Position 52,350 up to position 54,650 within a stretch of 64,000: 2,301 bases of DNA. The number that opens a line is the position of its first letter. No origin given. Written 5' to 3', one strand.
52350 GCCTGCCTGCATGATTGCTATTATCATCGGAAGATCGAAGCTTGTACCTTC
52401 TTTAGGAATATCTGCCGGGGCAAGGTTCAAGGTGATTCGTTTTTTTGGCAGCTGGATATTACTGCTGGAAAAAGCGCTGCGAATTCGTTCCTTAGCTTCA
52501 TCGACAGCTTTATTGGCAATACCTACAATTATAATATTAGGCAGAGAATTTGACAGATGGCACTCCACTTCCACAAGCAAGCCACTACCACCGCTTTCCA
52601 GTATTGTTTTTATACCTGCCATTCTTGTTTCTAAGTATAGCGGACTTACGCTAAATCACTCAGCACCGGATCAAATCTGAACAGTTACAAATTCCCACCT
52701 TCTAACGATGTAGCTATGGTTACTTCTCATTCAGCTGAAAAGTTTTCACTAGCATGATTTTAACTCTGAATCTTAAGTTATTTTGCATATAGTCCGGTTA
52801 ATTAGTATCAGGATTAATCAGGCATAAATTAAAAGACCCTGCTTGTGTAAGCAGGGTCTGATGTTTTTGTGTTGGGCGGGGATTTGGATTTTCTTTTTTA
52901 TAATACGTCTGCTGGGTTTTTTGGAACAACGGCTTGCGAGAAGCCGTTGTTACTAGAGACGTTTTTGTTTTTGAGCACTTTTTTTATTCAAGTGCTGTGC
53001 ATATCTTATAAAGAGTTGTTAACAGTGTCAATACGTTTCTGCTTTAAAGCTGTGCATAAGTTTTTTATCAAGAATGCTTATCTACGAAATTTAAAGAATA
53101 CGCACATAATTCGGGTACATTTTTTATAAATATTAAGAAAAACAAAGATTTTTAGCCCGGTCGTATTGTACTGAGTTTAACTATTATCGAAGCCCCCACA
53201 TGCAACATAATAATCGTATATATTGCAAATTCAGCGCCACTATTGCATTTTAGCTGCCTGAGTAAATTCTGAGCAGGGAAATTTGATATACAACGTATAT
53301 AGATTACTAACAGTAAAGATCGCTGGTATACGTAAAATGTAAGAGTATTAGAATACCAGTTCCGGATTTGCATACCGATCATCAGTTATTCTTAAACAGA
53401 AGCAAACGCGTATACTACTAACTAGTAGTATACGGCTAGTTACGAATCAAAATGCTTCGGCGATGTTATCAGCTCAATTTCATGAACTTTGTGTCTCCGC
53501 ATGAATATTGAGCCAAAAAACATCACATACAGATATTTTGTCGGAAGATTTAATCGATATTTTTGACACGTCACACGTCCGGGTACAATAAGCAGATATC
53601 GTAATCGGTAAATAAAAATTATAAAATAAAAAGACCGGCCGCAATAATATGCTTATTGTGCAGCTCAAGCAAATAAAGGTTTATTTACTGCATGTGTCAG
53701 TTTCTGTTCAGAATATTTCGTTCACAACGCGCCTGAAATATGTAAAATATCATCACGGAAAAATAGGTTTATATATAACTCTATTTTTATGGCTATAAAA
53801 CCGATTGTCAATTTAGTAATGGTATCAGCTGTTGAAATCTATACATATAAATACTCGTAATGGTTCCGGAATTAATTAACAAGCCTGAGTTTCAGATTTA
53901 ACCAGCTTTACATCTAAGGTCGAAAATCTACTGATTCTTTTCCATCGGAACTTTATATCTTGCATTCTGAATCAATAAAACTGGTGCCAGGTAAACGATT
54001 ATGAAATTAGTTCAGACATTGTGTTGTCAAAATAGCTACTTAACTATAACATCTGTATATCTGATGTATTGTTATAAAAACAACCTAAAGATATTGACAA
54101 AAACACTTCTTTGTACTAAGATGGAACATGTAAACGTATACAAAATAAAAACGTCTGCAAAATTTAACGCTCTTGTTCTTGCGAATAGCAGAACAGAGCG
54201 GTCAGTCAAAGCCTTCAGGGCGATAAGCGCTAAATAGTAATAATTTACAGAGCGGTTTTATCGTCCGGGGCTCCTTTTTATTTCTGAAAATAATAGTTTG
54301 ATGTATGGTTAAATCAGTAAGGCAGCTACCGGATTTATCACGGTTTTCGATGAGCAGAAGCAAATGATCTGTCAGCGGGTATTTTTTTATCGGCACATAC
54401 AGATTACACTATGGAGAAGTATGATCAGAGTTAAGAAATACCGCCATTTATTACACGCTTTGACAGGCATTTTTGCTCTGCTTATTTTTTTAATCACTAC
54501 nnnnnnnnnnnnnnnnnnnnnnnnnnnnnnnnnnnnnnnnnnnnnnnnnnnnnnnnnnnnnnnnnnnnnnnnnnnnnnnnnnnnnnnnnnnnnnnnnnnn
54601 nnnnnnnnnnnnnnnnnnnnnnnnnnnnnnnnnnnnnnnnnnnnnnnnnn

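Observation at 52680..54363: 1.7-kb AT-rich, ORF-free, hairpin-rich island between comM and the TraD/VirD4-like cluster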

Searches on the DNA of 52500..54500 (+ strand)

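Call 8: search_rna_families(source=window, start=52500, end=54500, threshold=evalue, max_evalue=10)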
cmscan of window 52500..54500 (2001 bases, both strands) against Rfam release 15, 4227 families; matches with E-value up to 10: 3.
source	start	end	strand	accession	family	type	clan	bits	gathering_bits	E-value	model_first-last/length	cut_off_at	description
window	53386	53435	+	RF00165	Corona_pk3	Cis-reg;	CL00117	18.7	35.6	1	1-61/61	no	Coronavirus 3' UTR pseudoknot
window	52966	53006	-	RF02925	6A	Gene; sRNA;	-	18.1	41.2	4.8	1-52/52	no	6A RNA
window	52829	52951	-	RF02617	SSRC10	Gene; sRNA;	-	16.3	56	6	1-113/113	no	Streptococcus sRNA 10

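Call 38: build_rna_model(alignment_id=A3)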
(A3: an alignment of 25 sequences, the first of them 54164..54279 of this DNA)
Model R1 built from alignment A3 (25 sequences, 122 columns); structure: RNAalifold consensus.
model positions 111; base pairs 24; branch points 1; effective number of sequences 2.36; information 0.59 bits per position. Calibrated on 0.2 Mb of random sequence (short: E-values are rough).
structure used (alignment columns):
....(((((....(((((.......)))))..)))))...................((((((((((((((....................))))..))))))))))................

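Call 39: search_with_rna_model(model_id=R1, sources=[window, L001, L002, L003, L004, L005, L006, L007, L008, L009, L010, L011, L012, L013, L014, L015, L016, L017, L018, L019, L020, L021, L022, L023, L024, L025, L026, L027, L028, L029, L030, L031, L032, L033, L034, L035, L036, L037, L038, L039, L040, L041, L042, L043, L044, L045, L046, L047, L048, L049, L050, L051, L052, L053, L054, L055, L056, L057, L058, L059, L060, L061, L062, L063, L064, L065, L066, L067, L068, L069, L070, L071, L072, L073, L074, L075, L076, L077, L078, L079, L080], max_evalue=0.01, make_alignment=true)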
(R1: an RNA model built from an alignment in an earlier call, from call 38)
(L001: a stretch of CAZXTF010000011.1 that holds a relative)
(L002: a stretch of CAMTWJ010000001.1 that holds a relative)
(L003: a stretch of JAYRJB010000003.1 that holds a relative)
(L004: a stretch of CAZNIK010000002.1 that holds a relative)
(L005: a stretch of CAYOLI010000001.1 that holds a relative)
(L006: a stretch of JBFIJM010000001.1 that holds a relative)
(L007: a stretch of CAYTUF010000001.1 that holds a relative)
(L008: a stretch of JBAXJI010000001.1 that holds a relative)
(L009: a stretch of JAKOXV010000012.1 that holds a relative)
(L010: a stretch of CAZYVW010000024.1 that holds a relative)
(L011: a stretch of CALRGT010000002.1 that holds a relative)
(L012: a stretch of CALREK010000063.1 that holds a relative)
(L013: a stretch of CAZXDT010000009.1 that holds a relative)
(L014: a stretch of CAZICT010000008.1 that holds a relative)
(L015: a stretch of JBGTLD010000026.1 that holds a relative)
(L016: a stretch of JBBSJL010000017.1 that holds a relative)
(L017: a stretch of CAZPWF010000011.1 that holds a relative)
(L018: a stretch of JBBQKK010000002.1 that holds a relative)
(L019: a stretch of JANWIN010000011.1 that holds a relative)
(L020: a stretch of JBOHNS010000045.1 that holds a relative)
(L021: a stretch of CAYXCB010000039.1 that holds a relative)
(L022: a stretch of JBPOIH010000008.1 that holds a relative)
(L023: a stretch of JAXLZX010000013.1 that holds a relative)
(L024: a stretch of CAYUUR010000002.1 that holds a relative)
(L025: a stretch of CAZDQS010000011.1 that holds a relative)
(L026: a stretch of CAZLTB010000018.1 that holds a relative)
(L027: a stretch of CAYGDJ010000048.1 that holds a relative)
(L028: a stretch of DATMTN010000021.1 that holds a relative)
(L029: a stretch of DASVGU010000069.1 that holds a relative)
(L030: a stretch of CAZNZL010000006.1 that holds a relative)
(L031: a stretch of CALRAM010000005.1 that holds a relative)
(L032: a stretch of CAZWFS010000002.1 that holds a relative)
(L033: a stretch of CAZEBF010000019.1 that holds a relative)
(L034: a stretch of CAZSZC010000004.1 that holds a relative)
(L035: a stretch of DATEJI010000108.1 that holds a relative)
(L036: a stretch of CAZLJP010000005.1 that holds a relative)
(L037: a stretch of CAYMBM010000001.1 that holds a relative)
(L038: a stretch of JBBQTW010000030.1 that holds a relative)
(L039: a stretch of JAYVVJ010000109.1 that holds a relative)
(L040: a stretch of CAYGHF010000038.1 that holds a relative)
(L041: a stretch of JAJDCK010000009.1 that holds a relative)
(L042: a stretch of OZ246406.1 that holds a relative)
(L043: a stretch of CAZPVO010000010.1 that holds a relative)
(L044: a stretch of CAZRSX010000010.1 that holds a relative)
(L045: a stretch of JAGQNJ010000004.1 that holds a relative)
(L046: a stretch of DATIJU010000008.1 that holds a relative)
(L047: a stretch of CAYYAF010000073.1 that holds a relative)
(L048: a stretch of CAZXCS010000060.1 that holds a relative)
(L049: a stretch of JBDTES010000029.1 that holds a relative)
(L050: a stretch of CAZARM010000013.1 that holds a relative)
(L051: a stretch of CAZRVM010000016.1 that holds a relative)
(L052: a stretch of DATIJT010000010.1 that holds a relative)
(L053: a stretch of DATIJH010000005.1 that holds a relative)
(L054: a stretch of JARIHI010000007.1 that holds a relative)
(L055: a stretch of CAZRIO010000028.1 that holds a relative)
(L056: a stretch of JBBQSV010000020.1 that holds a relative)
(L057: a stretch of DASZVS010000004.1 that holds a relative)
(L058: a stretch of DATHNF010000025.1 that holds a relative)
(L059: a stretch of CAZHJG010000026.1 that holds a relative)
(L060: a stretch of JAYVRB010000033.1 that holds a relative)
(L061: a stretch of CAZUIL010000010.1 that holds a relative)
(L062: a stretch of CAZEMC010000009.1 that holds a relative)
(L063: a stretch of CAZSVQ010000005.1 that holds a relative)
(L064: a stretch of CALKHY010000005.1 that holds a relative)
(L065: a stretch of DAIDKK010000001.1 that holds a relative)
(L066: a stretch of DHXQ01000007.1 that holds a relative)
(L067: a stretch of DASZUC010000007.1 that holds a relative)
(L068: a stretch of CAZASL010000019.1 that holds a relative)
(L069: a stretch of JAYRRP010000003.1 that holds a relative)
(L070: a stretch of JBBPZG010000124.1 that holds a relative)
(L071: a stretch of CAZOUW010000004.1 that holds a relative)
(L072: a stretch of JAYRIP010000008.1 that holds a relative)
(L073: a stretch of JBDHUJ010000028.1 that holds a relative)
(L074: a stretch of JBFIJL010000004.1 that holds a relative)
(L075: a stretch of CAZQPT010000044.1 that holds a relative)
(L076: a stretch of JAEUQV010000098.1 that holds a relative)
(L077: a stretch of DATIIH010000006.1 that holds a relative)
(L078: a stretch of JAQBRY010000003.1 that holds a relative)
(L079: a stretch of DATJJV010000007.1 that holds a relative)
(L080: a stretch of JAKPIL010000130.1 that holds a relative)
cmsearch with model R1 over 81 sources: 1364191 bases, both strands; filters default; matches with E-value up to 0.01: 75.
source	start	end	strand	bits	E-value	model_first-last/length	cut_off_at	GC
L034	8898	9007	-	114.8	4.5e-26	1-111/111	no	0.48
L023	614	721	-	109.2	1.2e-24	1-111/111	no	0.48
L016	8817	8925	-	108.9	1.4e-24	1-111/111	no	0.5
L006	8713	8823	-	107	4.3e-24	1-111/111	no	0.45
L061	8987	9096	-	106.6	5.2e-24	1-111/111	no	0.53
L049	8812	8924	-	103.2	3.9e-23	1-111/111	no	0.46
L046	9494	9606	-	102.3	6.4e-23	1-111/111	no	0.47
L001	8493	8606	-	101.5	1e-22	1-111/111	no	0.44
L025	8608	8718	-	101.1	1.3e-22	1-111/111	no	0.49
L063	8774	8886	-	100.9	1.5e-22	1-111/111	no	0.41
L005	8905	9017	-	100.3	2.2e-22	1-111/111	no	0.42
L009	8679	8789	-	99.7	3e-22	1-111/111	no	0.46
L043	8477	8586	-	99.3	3.7e-22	1-111/111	no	0.42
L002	8494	8608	-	98.6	5.7e-22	1-111/111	no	0.39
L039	1570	1680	-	98.5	6.1e-22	1-111/111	no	0.46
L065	9485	9594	-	98.4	6.2e-22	1-111/111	no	0.47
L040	2840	2946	-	97.9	8.4e-22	1-111/111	no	0.46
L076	9510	9620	-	97.5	1.1e-21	1-111/111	no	0.49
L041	8699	8808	-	97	1.4e-21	1-111/111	no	0.5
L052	9129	9241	-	96.9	1.5e-21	1-111/111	no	0.46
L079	9481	9591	-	96.7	1.7e-21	1-111/111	no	0.48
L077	9027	9140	-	96.5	1.9e-21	1-111/111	no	0.43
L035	9506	9618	-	96.3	2.1e-21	1-111/111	no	0.49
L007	8872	8988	-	95.4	3.7e-21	1-111/111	no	0.39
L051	8853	8965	-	95.2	4.2e-21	1-111/111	no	0.43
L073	9311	9423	-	94.9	5e-21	1-111/111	no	0.51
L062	9305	9416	-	94.6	6e-21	1-111/111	no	0.5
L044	8758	8867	-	94.5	6.4e-21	1-111/111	no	0.45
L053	9456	9565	-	94.4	6.8e-21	1-111/111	no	0.49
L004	8818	8929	-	94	8.4e-21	1-111/111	no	0.46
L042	8505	8614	-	93.9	9e-21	1-111/111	no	0.45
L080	1025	1135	-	93.9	9.1e-21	1-111/111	no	0.47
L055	8864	8976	-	93.5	1.1e-20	1-111/111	no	0.5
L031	8908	9014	-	93.1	1.4e-20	1-111/111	no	0.42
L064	1010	1122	-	92.5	2e-20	1-111/111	no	0.51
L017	8881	8988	-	92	2.6e-20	1-111/111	no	0.49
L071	8765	8877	-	92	2.7e-20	1-111/111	no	0.44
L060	3506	3612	-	91.9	2.8e-20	1-111/111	no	0.5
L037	9064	9172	-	91.2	4.3e-20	1-111/111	no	0.4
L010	6338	6447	-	90.7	5.8e-20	1-111/111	no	0.51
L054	9501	9614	-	90.4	6.7e-20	1-111/111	no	0.46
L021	1642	1753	-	90.2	7.9e-20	1-111/111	no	0.48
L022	8789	8899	-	89.8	9.8e-20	1-111/111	no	0.52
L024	8789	8899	-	89.8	9.8e-20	1-111/111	no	0.52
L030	8805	8917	-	89.2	1.4e-19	1-111/111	no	0.45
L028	8929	9040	-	87.9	2.9e-19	1-111/111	no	0.46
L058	1583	1692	-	85.2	1.4e-18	1-111/111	no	0.54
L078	9130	9259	-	83.6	3.6e-18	1-111/111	no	0.48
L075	3763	3873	-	83.6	3.7e-18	1-111/111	no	0.51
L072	8988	9094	-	82.9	5.4e-18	1-111/111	no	0.49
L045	8853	8962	-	82.9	5.6e-18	1-111/111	no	0.46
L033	8785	8895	-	82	9.4e-18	1-111/111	no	0.53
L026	9020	9117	-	81.3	1.3e-17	1-111/111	no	0.41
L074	8808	8902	-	81.2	1.5e-17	1-111/111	no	0.44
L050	8996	9100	-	80.9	1.7e-17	1-111/111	no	0.44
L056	9034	9129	-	80.5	2.2e-17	1-111/111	no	0.43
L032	6243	6351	-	80.1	2.8e-17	1-111/111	no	0.47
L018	8697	8795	-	79.5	3.9e-17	1-111/111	no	0.49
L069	8989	9094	-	79.5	3.9e-17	1-111/111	no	0.49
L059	2316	2424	-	79.4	4.2e-17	1-111/111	no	0.48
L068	4944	5055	-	78.9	5.7e-17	1-111/111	no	0.48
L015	8860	8954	-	76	3.1e-16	1-111/111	no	0.46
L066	78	189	-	75.1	5.3e-16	1-111/111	no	0.49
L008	8666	8775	-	71.6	3.9e-15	1-111/111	no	0.47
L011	8675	8784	-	71.6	3.9e-15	1-111/111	no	0.47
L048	525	635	-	71.1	5.3e-15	1-111/111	no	0.51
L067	4438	4547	-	70.3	8.5e-15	1-111/111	no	0.54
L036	9129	9224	-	67.1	5.6e-14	1-111/111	no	0.48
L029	7116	7233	-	66.6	7.4e-14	1-111/111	no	0.53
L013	9047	9143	-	63.2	5.2e-13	1-111/111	no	0.45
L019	3786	3891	-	61.7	1.3e-12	1-111/111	no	0.49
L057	9180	9323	-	54.8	7.1e-11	1-111/111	no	0.49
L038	2781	2923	-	53.9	1.2e-10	1-111/111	no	0.5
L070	4234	4380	-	48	3.7e-09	1-111/111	no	0.52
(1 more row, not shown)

Alignment A4: 75 matches aligned to the model, 172 columns, each read 5' to 3' on its own strand. Consensus structure (alignment columns), stored with it:
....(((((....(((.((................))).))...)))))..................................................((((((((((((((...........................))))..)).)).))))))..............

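Call 43: build_rna_model(alignment_id=A5)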
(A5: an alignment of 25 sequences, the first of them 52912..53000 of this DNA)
Model R2 built from alignment A5 (25 sequences, 103 columns); structure: RNAalifold consensus.
model positions 89; base pairs 17; branch points 1; effective number of sequences 1.74; information 0.64 bits per position. Calibrated on 0.2 Mb of random sequence (short: E-values are rough).
structure used (alignment columns):
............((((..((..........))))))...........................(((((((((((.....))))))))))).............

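Call 44: search_with_rna_model(model_id=R2, sources=[window, L001, L002, L003, L004, L005, L006, L007, L008, L009, L010, L011, L012, L013, L014, L015, L016, L017, L018, L019, L020, L021, L022, L023, L024, L025, L026, L027, L028, L029, L030, L031, L032, L033, L034, L035, L036, L037, L038, L039, L040, L041, L042, L043, L044, L045, L046, L047, L048, L049, L050, L051, L052, L053, L054, L055, L056, L057, L058, L059, L060, L061, L062, L063, L064, L065, L066, L067, L068, L069, L070, L071, L072, L073, L074, L075, L076, L077, L078, L079, L080], max_evalue=0.01, make_alignment=true)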
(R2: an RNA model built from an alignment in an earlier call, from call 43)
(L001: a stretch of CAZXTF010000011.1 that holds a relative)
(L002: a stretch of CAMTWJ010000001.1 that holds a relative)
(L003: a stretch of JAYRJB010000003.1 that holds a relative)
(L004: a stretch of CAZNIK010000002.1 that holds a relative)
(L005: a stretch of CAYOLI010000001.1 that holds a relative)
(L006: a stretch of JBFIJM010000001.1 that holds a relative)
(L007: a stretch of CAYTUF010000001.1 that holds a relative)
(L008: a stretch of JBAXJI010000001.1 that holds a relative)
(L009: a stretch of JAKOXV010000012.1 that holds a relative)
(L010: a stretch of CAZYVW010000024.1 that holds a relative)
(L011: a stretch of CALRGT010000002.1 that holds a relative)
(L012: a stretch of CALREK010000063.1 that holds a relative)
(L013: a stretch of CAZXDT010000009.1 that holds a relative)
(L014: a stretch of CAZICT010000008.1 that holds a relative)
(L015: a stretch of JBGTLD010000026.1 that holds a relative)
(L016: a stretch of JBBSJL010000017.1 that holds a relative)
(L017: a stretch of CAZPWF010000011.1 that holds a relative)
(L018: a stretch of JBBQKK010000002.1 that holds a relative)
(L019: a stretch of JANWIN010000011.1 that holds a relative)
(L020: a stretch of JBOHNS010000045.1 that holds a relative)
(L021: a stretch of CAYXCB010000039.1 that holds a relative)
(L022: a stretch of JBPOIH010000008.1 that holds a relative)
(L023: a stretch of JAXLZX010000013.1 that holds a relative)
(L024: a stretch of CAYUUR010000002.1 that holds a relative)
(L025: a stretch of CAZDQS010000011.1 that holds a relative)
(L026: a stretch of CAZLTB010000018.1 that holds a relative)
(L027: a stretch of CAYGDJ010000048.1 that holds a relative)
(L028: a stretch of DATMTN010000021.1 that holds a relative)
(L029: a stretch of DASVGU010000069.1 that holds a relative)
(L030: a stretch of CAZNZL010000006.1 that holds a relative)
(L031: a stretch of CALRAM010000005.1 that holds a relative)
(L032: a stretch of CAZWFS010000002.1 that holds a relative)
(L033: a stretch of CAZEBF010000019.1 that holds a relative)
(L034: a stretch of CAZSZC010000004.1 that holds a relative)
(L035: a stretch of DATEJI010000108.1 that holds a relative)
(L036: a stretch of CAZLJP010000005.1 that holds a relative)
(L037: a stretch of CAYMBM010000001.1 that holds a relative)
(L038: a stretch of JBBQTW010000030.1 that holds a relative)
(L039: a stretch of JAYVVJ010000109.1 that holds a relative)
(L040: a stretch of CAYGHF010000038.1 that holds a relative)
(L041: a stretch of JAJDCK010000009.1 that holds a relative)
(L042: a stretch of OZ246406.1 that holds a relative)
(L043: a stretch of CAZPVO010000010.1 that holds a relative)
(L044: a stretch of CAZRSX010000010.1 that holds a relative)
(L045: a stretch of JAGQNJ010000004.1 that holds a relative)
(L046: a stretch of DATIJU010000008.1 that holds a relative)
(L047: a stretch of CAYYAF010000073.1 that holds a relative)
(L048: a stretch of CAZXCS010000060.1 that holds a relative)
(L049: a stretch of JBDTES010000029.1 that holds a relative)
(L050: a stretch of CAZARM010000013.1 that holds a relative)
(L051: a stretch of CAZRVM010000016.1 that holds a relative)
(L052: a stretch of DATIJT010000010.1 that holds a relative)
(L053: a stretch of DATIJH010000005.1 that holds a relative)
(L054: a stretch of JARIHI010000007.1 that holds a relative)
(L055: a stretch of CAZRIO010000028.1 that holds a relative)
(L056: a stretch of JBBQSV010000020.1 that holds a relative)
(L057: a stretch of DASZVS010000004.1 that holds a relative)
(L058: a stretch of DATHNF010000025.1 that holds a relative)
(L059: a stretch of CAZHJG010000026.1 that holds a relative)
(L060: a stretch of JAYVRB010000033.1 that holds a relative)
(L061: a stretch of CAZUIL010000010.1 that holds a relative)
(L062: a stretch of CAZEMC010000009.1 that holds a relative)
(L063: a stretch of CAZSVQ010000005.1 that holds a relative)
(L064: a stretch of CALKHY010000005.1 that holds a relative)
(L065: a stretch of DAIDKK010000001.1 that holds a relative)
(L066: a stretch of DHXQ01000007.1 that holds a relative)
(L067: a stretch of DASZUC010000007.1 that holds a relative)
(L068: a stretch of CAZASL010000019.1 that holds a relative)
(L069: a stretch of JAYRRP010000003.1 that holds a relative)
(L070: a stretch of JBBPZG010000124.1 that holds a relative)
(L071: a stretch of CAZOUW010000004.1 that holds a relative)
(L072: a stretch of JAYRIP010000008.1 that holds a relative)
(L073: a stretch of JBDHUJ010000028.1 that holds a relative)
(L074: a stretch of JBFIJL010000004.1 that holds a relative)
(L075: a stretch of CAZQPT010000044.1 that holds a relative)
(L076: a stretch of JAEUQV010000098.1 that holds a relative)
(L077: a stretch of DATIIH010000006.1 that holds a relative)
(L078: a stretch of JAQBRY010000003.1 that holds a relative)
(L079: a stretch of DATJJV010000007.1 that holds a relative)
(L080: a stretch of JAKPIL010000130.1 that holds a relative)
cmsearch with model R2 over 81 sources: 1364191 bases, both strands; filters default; matches with E-value up to 0.01: 80.
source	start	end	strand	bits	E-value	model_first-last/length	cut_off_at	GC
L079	9799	9886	+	107.4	6.7e-19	1-89/89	no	0.4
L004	9794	9882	+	107.3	7.1e-19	1-89/89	no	0.38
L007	9791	9879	+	107.1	8.1e-19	1-89/89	no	0.39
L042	9788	9875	+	106.5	1.1e-18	1-89/89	no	0.4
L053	9798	9885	+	106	1.4e-18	1-89/89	no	0.41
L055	9229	9316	+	106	1.4e-18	1-89/89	no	0.41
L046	9805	9892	+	104.8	2.4e-18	1-89/89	no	0.38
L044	9780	9867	+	104.6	2.7e-18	1-89/89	no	0.4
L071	9754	9841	+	104.2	3.2e-18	1-89/89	no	0.36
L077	9349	9436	+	104.2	3.2e-18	1-89/89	no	0.39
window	52912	53000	-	104.1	3.5e-18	1-89/89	no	0.42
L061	9796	9883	+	103.7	4.1e-18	1-89/89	no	0.4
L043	9797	9885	+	103.4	4.7e-18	1-89/89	no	0.4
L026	9772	9860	+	103.4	4.7e-18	1-89/89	no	0.36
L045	9800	9887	+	103.3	5e-18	1-89/89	no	0.39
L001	9802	9890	+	103.1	5.4e-18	1-89/89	no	0.39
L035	9795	9881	+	103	5.6e-18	1-89/89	no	0.41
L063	9750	9837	+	102.8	6.4e-18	1-89/89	no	0.35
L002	9803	9891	+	102.5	7.3e-18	1-89/89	no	0.39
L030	9779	9867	+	102.5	7.3e-18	1-89/89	no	0.39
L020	559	645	+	101.2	1.3e-17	1-89/89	no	0.37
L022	9796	9882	+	100.6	1.8e-17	1-89/89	no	0.37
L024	9796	9882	+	100.6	1.8e-17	1-89/89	no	0.37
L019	4453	4541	+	100.3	2.1e-17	1-89/89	no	0.36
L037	9809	9896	+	100.3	2.1e-17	1-89/89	no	0.39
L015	9794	9882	+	100.2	2.2e-17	1-89/89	no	0.34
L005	9792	9880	+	100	2.4e-17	1-89/89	no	0.39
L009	9787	9873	+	99.9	2.5e-17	1-89/89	no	0.37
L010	7128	7214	+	99.7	2.9e-17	1-89/89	no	0.41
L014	1018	1104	+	98.4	5.2e-17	1-89/89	no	0.37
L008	9731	9818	+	98.4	5.3e-17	1-89/89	no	0.35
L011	9731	9818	+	98.4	5.3e-17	1-89/89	no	0.35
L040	3542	3629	+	98.4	5.3e-17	1-89/89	no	0.41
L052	9649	9739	+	98.2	5.7e-17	1-89/89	no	0.36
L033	9783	9869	+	98.1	6.1e-17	1-89/89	no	0.37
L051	9764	9851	+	97.5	8.1e-17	1-89/89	no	0.35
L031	9797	9884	+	97.1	9.8e-17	1-89/89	no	0.38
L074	9791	9878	+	96.9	1.1e-16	1-89/89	no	0.36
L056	9805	9892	+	96.6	1.2e-16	1-89/89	no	0.42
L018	9775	9864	+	96.6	1.3e-16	1-89/89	no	0.4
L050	9773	9858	+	96.5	1.3e-16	1-89/89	no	0.37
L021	2631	2717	+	96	1.7e-16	1-89/89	no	0.34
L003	1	83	+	95.7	1.9e-16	7-89/89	5'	0.37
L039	2047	2135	+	95.1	2.6e-16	1-89/89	no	0.38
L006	9789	9878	+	94.3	3.8e-16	1-89/89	no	0.38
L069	9797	9881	+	93.5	5.6e-16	1-89/89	no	0.39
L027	462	547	+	93.4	5.9e-16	1-89/89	no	0.4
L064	1378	1465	+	93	7.2e-16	1-89/89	no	0.4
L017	9778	9864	+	92.8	7.8e-16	1-89/89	no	0.39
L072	9785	9869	+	92.6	8.6e-16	1-89/89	no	0.38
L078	9777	9864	+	92.6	8.7e-16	1-89/89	no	0.41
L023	1490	1577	+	91.2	1.7e-15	1-89/89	no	0.36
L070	5710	5799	+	91.1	1.8e-15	1-89/89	no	0.39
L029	7585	7673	+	90.5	2.4e-15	1-89/89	no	0.42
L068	5296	5387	+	89.7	3.4e-15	1-89/89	no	0.38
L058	2069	2158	+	89.6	3.6e-15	1-89/89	no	0.42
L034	9784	9869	+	89.1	4.6e-15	1-89/89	no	0.4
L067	5021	5110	+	88.9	5.1e-15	1-89/89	no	0.42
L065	9797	9890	+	88.9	5.2e-15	1-89/89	no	0.38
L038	3596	3686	+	88.4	6.5e-15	1-89/89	no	0.4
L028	9735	9825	+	87.9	8.5e-15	1-89/89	no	0.4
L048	1052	1141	+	87.5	1e-14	1-89/89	no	0.42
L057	9752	9841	+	87.2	1.2e-14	1-89/89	no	0.41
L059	3347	3436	+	86.7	1.4e-14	1-89/89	no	0.41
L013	9793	9878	+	86.5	1.6e-14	1-89/89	no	0.42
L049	9817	9901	+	86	2e-14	1-89/89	no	0.4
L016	9769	9854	+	85.7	2.4e-14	1-89/89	no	0.4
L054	9829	9915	+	85.4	2.7e-14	1-89/89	no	0.4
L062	9627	9716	+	85.1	3.2e-14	1-89/89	no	0.4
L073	9634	9723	+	85.1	3.2e-14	1-89/89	no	0.4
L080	1318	1407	+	84.2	4.9e-14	1-89/89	no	0.4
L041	9779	9863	+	83.6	6.7e-14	1-89/89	no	0.39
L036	9803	9888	+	83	8.9e-14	1-89/89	no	0.44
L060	4276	4362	+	80.3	3.2e-13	1-89/89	no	0.4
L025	9730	9825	+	80.2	3.4e-13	1-89/89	no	0.4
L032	9565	9660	+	79.3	5.1e-13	1-89/89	no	0.45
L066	755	849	+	78.9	6.3e-13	1-89/89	no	0.41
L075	4141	4230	+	75.3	3.5e-12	1-89/89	no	0.36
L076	9788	9875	+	54.4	8.6e-08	1-89/89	no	0.4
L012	1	48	+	45.6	5.9e-06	42-89/89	5'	0.4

Alignment A6: 80 matches aligned to the model, 118 columns, each read 5' to 3' on its own strand. Consensus structure (alignment columns), stored with it:
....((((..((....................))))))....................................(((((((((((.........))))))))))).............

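Call 49: search_dna_similar(query=window:53060-54095:+, collection=phages, mode=distant, max_evalue=0.01, max_rows=10)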
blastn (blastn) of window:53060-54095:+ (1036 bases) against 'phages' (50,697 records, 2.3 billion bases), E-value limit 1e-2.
No match.
